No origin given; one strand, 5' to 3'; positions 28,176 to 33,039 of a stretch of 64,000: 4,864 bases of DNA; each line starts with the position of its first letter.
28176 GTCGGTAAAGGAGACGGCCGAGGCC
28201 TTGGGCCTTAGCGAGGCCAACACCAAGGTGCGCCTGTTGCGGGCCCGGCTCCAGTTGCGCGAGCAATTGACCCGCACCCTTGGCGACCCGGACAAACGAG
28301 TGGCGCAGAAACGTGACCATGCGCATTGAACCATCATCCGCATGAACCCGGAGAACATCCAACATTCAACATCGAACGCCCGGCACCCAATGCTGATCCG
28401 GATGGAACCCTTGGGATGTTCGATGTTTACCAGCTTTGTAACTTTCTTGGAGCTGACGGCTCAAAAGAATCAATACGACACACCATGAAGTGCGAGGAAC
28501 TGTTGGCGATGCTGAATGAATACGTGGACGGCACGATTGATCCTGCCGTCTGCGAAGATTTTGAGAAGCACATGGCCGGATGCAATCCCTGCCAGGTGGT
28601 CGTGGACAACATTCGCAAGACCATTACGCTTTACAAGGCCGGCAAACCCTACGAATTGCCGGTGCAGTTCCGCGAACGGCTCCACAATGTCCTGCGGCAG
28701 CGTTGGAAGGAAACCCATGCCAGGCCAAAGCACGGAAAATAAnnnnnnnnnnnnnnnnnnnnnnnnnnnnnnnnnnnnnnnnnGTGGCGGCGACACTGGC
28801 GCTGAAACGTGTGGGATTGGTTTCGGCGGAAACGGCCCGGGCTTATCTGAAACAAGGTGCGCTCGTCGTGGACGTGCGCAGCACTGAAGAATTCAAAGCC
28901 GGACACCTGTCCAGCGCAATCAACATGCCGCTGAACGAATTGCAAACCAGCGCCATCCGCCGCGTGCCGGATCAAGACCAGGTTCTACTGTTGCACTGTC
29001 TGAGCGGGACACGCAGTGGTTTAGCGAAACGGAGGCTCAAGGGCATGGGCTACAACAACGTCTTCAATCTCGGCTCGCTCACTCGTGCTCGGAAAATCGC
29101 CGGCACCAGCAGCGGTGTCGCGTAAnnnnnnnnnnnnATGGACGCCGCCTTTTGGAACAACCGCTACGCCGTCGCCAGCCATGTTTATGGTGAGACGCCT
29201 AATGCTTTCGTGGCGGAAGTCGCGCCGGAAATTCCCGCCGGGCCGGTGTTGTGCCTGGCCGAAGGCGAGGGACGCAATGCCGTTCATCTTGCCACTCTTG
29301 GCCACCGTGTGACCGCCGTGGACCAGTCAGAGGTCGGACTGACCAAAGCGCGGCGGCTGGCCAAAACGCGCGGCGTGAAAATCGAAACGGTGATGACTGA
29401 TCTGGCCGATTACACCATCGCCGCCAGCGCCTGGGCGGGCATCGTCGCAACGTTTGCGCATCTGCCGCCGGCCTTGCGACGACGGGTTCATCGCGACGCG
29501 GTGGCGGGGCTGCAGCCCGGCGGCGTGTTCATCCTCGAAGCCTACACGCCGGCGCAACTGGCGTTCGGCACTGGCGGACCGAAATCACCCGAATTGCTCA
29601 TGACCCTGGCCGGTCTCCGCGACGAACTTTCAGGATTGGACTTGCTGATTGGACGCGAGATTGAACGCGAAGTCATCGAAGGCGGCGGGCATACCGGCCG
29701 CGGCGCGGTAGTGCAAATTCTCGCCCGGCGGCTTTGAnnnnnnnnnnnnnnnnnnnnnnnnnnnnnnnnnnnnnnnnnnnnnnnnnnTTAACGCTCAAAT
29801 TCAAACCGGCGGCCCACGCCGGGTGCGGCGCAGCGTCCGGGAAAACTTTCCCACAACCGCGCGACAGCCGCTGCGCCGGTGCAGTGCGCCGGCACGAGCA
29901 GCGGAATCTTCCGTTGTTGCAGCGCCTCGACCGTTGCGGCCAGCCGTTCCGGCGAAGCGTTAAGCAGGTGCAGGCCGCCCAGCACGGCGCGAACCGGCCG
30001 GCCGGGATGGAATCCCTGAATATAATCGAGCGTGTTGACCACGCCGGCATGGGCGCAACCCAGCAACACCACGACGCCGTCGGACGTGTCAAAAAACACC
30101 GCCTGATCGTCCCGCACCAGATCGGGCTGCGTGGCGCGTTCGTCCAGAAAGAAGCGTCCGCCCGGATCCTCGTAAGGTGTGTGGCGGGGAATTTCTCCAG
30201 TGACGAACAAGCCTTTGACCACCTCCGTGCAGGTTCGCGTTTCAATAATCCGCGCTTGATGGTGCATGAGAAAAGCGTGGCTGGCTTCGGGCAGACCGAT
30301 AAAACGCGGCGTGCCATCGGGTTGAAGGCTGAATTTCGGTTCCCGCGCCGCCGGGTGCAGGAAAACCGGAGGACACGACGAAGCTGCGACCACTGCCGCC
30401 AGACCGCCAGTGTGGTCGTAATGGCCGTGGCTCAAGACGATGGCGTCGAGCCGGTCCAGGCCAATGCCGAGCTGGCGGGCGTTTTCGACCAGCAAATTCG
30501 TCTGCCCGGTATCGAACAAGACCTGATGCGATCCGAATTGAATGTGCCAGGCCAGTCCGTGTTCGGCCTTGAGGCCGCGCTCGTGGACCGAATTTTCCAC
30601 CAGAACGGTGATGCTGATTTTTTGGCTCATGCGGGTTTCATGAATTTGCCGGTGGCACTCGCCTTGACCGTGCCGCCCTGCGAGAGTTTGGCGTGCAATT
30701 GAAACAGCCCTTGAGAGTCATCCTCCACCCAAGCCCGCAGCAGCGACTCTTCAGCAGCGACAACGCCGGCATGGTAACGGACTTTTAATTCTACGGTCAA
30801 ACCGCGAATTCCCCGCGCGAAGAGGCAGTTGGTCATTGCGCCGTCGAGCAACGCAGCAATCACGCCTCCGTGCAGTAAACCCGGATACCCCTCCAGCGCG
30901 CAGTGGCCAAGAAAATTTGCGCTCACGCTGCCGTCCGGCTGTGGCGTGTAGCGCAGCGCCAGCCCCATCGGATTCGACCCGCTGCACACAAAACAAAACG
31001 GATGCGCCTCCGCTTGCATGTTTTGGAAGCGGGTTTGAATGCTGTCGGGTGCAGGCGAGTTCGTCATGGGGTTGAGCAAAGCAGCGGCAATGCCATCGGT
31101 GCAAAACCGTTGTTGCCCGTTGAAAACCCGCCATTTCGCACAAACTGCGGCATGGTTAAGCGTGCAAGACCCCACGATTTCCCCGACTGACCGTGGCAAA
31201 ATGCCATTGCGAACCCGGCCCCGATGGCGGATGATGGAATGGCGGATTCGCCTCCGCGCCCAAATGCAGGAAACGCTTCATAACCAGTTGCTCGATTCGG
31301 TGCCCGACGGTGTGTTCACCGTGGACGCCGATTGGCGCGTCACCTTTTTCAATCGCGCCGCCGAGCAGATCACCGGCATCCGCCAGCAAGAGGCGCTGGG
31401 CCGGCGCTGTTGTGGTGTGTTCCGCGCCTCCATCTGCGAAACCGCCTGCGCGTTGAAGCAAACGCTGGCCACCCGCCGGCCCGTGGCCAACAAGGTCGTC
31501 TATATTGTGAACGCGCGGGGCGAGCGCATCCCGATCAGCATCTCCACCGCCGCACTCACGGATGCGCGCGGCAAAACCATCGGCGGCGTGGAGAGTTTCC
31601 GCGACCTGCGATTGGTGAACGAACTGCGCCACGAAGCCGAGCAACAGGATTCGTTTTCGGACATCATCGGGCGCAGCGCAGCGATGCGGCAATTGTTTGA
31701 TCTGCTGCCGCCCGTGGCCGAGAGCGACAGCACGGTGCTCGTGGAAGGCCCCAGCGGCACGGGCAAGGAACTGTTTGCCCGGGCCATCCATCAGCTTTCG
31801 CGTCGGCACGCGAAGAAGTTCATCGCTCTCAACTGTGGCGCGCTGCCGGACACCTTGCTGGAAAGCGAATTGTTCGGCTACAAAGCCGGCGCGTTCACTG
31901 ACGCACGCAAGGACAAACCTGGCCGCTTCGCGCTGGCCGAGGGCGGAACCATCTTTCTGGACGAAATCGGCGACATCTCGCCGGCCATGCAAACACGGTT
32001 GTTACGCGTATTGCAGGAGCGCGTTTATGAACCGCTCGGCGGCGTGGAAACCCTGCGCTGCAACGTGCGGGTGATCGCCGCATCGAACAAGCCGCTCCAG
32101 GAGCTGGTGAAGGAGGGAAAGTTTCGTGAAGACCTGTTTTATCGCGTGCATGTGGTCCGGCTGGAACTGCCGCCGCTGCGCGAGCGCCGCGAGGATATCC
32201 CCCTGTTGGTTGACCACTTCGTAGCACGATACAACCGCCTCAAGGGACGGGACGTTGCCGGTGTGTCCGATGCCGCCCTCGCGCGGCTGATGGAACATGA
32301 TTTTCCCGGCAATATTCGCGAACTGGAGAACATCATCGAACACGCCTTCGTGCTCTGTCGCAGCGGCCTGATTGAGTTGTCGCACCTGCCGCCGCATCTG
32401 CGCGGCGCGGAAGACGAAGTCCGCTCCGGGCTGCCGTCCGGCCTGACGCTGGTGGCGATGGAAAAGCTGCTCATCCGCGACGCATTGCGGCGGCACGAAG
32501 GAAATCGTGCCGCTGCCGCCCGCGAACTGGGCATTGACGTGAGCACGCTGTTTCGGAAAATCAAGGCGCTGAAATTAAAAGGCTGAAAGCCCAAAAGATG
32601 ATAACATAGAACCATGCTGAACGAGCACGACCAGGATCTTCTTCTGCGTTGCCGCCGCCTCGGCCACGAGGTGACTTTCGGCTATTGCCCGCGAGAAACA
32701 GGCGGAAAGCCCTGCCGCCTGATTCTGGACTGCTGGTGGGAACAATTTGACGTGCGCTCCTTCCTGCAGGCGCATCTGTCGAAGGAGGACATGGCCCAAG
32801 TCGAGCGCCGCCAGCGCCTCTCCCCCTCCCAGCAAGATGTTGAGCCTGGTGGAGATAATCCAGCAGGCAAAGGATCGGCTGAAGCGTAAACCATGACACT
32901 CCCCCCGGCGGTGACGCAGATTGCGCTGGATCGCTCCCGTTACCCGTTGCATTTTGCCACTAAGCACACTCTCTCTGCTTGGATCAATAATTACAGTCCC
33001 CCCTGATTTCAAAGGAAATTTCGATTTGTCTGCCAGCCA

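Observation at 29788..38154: Sigma-54-controlled cluster of NifX-like, deformylase, DUF89 and radical SAM genes: candidate undescribed cofactor or metallo-sulfur system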

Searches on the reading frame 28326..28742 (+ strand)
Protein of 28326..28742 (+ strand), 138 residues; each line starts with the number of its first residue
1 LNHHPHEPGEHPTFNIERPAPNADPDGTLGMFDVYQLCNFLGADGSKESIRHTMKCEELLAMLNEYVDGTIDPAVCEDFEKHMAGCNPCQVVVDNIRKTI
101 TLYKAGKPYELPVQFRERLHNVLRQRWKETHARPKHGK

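Call 42: search_protein_families(library=pfam, proteins=[window:28326-28742:+], max_evalue=0.001)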
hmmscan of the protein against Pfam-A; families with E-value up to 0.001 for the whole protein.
window:28326-28742:+ (138 aa): 1 family
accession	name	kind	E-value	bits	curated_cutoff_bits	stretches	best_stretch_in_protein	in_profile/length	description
PF13490.11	zf-HC2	-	1.9e-09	37.9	22.2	1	56-90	1-35/35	Putative zinc-finger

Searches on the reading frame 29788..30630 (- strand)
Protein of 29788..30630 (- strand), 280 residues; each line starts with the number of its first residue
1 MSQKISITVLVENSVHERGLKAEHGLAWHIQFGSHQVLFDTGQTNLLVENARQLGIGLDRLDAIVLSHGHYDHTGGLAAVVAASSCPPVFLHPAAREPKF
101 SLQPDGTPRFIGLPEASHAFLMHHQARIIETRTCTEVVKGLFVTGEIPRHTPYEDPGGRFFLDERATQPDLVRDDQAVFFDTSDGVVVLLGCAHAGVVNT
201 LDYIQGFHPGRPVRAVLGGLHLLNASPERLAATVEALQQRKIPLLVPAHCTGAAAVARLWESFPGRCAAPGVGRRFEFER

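Call 3: search_protein_families(library=pfam, proteins=[window:29788-30630:-], max_evalue=0.01)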
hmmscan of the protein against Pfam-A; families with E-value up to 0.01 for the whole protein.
window:29788-30630:- (280 aa): 2 families
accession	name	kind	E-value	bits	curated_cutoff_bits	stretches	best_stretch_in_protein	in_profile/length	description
PF00753.33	Lactamase_B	-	2.9e-12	47.4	22.7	1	26-249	7-196/196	Metallo-beta-lactamase superfamily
PF12706.13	Lactamase_B_2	-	1.3e-07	31.9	27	1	35-82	1-52/200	Beta-lactamase superfamily domain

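Call 5: search_protein_families(library=ncbifam, proteins=[window:29788-30630:-], max_evalue=0.01)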
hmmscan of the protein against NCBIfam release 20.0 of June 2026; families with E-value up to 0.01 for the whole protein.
window:29788-30630:- (280 aa): 25 families
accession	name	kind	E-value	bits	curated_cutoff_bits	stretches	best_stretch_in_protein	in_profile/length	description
NF033105.1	bla_subclass_B3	equivalog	2.1e-06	27.2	240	1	36-85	34-86/257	subclass B3 metallo-beta-lactamase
NF000469.2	CAR_gen_B3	exception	8.4e-06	25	500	1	27-86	76-138/311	CAR family subclass B3 metallo-beta-lactamase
NF012229.1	bla_class_B_core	domain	1.2e-05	25.5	100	1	23-80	15-71/139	metallo-beta-lactamase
NF033184.1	B3_Acin_new1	exception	2.7e-05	23.5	580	1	23-80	46-107/283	putative subclass B3 metallo-beta-lactamase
NF033185.1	B3_Acin_new2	exception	2.8e-05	23.5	625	1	28-81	54-110/285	putative subclass B3 metallo-beta-lactamase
TIGR02651.1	RNase_Z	equivalog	3.4e-05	23.1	292.95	1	27-85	20-76/302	ribonuclease Z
NF000439.2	blaAIM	exception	5.1e-05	23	675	1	47-102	83-138/303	AIM family subclass B3 metallo-beta-lactamase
NF000801.0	PRK00055.1-3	equivalog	6.9e-05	22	252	1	27-83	22-76/307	ribonuclease Z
NF000440.2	blaTHIN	exception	9.9e-05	21.6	700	1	44-86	84-126/316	THIN family subclass B3 metallo-beta-lactamase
NF041257.1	GntH_guanitoxin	equivalog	0.0001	21.3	333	1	22-83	28-90/374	guanitoxin biosynthesis MBL fold metallo-hydrolase GntH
NF040874.1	blaPJM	exception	0.00013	21.7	630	1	47-93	83-129/301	PJM family subclass B3 metallo-beta-lactamase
NF000427.2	blaCAU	exception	0.00013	21.3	500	1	27-83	28-88/262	CAU/MBL1b family subclass B3 metallo-beta-lactamase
NF040468.1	blaECM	exception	0.00017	21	640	1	44-95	93-143/303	ECM family subclass B3 metallo-beta-lactamase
NF008580.0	PRK11539.1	equivalog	0.0002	19.8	969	1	21-82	509-575/758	ComEC family protein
NF002553.0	PRK02113.1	equivalog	0.00035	20.1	386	1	53-79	59-85/252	MBL fold metallo-hydrolase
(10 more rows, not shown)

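Call 39: search_solved_structures(query=window:29788-30630:-, max_evalue=0.01)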
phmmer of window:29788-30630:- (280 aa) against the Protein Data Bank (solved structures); distinct sequences matched with E-value up to 0.01: 13.
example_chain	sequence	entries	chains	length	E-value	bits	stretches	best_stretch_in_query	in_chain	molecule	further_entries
3h3e_A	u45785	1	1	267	4.9e-33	118.3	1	7-269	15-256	uncharacterized protein Tm1679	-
2p4z_A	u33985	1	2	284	9.7e-32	114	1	5-253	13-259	Metal-dependent hydrolases of the beta-lactamase superfamily II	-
7dck_A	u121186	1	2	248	1e-25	94.3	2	175-275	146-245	Lactamase_B domain-containing protein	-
4p62_A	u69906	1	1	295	7.9e-05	25.7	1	47-110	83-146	Metallo-beta-lactamase AIM-1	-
4awy_B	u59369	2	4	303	0.0003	23.8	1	47-110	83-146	METALLO-BETA-LACTAMASE AIM-1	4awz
4ax1_B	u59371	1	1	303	0.00036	23.5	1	47-110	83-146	METALLO-BETA-LACTAMASE AIM-1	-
4ax0_B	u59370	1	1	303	0.00042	23.3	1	47-107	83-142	METALLO-BETA-LACTAMASE AIM-1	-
2zwr_A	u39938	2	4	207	0.0015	21.5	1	28-94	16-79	Metallo-beta-lactamase superfamily protein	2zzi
8u00_A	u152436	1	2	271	0.0045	20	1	27-83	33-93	Metallo-beta-lactamase superfamily protein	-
6e0s_A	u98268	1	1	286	0.0047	19.9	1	45-114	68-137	MEM-A1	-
6auf_B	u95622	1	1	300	0.0049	19.8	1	36-154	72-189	Beta-lactamase-like protein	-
5iqk_A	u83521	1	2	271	0.0078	19.2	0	46-96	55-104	beta-lactamase Rm3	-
6mfi_A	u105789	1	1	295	0.0083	19.1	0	36-96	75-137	Metallo-beta-lactamase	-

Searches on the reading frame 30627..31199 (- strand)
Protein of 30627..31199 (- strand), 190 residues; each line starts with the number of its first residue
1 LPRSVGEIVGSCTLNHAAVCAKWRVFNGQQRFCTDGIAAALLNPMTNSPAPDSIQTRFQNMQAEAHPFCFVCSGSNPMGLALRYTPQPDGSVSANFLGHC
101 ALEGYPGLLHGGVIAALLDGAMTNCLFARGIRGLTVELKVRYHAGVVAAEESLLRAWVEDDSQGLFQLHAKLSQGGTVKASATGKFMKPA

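Call 3: search_protein_families(library=pfam, proteins=[window:30627-31199:-], max_evalue=0.01)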
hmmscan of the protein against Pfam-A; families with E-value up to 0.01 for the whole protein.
window:30627-31199:- (190 aa): 2 families
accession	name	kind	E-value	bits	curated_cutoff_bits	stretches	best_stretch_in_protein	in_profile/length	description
PF03061.28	4HBT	-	2.4e-06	28.2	20.6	1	107-159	2-57/79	Thioesterase superfamily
PF13622.12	4HBT_3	-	0.00051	20.7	24.3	1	107-186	9-82/83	Acyl-CoA thioesterase N-terminal domain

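Call 5: search_protein_families(library=ncbifam, proteins=[window:30627-31199:-], max_evalue=0.01)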
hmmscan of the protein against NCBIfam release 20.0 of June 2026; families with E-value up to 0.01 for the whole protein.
window:30627-31199:- (190 aa): 1 family
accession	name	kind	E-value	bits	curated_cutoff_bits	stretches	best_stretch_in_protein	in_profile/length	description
TIGR00369.1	unchar_dom_1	domain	0.00037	20.5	36.6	1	102-147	28-76/117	hotdog fold thioesterase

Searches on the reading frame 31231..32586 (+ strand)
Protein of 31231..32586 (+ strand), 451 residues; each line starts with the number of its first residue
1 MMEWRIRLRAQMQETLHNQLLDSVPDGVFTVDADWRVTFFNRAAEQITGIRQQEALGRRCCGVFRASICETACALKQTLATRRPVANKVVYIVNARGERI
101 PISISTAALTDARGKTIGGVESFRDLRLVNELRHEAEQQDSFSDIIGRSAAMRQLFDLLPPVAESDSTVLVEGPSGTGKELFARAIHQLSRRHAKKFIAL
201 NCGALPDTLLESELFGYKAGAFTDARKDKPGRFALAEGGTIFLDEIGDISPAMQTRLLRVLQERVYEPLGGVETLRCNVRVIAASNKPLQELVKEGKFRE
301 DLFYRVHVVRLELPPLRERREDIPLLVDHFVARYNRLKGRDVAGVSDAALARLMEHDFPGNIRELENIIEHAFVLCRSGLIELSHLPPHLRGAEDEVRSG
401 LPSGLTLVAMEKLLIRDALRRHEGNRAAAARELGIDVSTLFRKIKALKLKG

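Call 3: search_protein_families(library=pfam, proteins=[window:31231-32586:+], max_evalue=0.01)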
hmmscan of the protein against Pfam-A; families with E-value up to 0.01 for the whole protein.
window:31231-32586:+ (451 aa): 16 families
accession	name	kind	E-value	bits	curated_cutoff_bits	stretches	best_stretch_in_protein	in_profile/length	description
PF00158.32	Sigma54_activat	-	7.4e-67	224.7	20.2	1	145-311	1-167/168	Sigma-54 interaction domain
PF25601.1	AAA_lid_14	-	1.3e-28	99.1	27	1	317-396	1-80/87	AAA+ ATPase lid domain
PF14532.12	Sigma54_activ_2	-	3.6e-21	76.3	25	1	146-316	1-138/138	Sigma-54 interaction domain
PF08448.16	PAS_4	-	1.4e-11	45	23.1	1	21-126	1-105/110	PAS fold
PF02954.25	HTH_8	-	2.6e-11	43.5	22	1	409-446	4-41/42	Bacterial regulatory protein, Fis family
PF07728.20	AAA_5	-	1.9e-10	41.4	22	1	169-289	2-125/139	AAA domain (dynein-related subfamily)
PF00989.32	PAS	-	2.5e-10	40.8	22.6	1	19-118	5-105/113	PAS fold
PF13426.13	PAS_9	-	1.8e-09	38.2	27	1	25-126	1-101/103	PAS domain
PF13188.13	PAS_8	-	1.2e-08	35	21.8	1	18-64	4-50/65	PAS domain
PF13191.12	AAA_16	-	1.3e-06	29.4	32.6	1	146-265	3-124/167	AAA ATPase domain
PF00004.35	AAA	-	2.8e-06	28.2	21.2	1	169-288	1-111/131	ATPase family associated with various cellular activities (AAA)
PF07724.20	AAA_2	-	9.4e-06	26.2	27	1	167-295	4-133/166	AAA domain (Cdc48 subfamily)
PF20030.5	bpMoxR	-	2.9e-05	23.7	27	1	155-287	20-146/205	MoxR domain in the MoxR-vWA-beta-propeller ternary systems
PF01078.27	Mg_chelatase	-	0.00021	21.2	20.3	0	226-257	95-126/207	Magnesium chelatase, subunit ChlI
PF13596.12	PAS_10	-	0.00078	20.5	22.1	1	18-126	2-105/106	PAS domain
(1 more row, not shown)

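Call 5: search_protein_families(library=ncbifam, proteins=[window:31231-32586:+], max_evalue=0.01)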
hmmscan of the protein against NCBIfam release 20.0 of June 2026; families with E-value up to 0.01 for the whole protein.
window:31231-32586:+ (451 aa): 43 families (the best 25 are shown)
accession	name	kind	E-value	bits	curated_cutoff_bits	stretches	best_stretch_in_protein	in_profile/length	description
NF041552.1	TF_PrdR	equivalog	1.4e-108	363.7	795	1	14-446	133-575/577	sigma-54 dependent transcriptional regulator PrdR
TIGR01817.1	nifA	equivalog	5.5e-105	352.1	528.85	1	133-386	186-438/534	nif-specific transcriptional activator NifA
TIGR01818.1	ntrC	equivalog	1.4e-94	317.5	558.6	2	131-394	122-385/463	nitrogen regulation protein NR(I)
NF008469.0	PRK11361.1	equivalog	2.8e-93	313.1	714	1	132-445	132-452/461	acetoacetate metabolism transcriptional regulator AtoC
TIGR02915.1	PEP_resp_reg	equivalog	8.5e-92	308.3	502.6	1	130-449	124-444/445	PEP-CTERM-box response regulator transcription factor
NF038308.1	RNA_repair_RtcR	equivalog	3.3e-91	306.7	650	1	132-399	167-445/530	RNA repair transcriptional activator RtcR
NF003451.0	PRK05022.1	equivalog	3.5e-89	299.9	476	1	131-450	176-511/512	nitric oxide reductase transcriptional regulator NorR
NF007689.0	PRK10365.1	equivalog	2e-88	297.1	760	1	140-444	136-439/441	sigma-54-dependent response regulator transcription factor ZraR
NF041906.1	V4R_TF_MobR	exception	3.1e-87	293.3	999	1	132-445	221-542/544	phenol degradation transcriptional regulator MobR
NF050807.1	TransRegFlbDCaul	equivalog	1.1e-85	288.2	750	1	142-448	117-439/454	sigma-54-dependent transcriptional regulator FlbD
TIGR02329.1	propionate_PrpR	equivalog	3e-84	283.5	499.2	1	133-446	202-526/526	propionate catabolism operon regulatory protein PrpR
NF011958.0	PRK15429.1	equivalog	7.8e-81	272.7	830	1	137-447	373-684/692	formate hydrogenlyase transcriptional activator FlhA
NF011953.0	PRK15424.1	equivalog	1.1e-79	268.5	703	1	132-446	208-533/538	propionate catabolism operon regulatory protein PrpR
NF011695.0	PRK15115.1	equivalog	3.8e-78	263.2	763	1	135-439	127-428/445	two-component system response regulator GlrR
NF008485.2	PRK11388.1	equivalog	2.2e-77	260.8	551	1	16-449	211-637/643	dihydroxyacetone kinase operon transcriptional regulator DhaR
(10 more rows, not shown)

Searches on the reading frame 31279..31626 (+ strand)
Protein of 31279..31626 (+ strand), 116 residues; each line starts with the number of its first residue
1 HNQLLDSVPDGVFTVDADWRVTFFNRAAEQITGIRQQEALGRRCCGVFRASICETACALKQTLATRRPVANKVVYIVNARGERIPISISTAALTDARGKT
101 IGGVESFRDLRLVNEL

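Call 80: find_related_loci(query=A2, collection=metagenome_contigs, flank=10000)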
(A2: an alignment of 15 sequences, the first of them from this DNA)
Query A2 (116 aa) in metagenome_contigs; peptide patterns used: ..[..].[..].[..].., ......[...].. (x = any residue, [..] = any of these).
600 stretches matched a pattern (row limit reached: there are more); 592 encode a relative of the query (tblastn E <= 1e-3); the best 80 are kept; 80 distinct loci.
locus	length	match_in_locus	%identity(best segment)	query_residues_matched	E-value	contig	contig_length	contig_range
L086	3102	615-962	90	1-116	3e-69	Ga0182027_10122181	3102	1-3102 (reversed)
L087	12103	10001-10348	88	1-116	6e-67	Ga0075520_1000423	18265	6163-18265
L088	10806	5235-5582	87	1-116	1e-66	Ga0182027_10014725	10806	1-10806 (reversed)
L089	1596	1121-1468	84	1-116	2e-68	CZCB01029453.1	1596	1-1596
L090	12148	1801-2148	84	1-116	3e-63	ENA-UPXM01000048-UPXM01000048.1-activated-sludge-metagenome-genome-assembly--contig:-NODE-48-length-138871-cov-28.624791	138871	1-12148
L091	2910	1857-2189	85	6-116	5e-61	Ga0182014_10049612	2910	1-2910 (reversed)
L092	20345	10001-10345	80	2-116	3e-60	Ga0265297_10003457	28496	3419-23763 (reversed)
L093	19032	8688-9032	82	2-116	7e-60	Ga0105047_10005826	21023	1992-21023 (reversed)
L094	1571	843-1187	77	2-116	1e-61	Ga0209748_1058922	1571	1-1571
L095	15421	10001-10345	79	2-116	1e-58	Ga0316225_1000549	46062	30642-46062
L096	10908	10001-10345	79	2-116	1e-58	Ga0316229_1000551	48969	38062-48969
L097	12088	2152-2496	79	2-116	1e-58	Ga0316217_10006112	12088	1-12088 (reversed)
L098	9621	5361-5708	75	1-116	1e-58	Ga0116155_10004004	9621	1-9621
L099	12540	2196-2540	77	2-116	4e-58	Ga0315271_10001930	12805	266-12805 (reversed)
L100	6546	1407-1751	77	2-116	6e-58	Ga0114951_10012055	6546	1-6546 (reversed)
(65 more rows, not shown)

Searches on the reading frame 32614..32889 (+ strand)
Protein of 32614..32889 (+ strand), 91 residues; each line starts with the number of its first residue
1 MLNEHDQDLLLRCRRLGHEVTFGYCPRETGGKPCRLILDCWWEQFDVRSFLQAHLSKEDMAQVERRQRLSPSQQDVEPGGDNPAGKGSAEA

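Call 3: search_protein_families(library=pfam, proteins=[window:32614-32889:+], max_evalue=0.01)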
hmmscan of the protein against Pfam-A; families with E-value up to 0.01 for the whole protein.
window:32614-32889:+ (91 aa): 0 families

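Call 5: search_protein_families(library=ncbifam, proteins=[window:32614-32889:+], max_evalue=0.01)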
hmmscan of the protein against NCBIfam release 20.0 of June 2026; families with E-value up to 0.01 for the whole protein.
window:32614-32889:+ (91 aa): 0 families
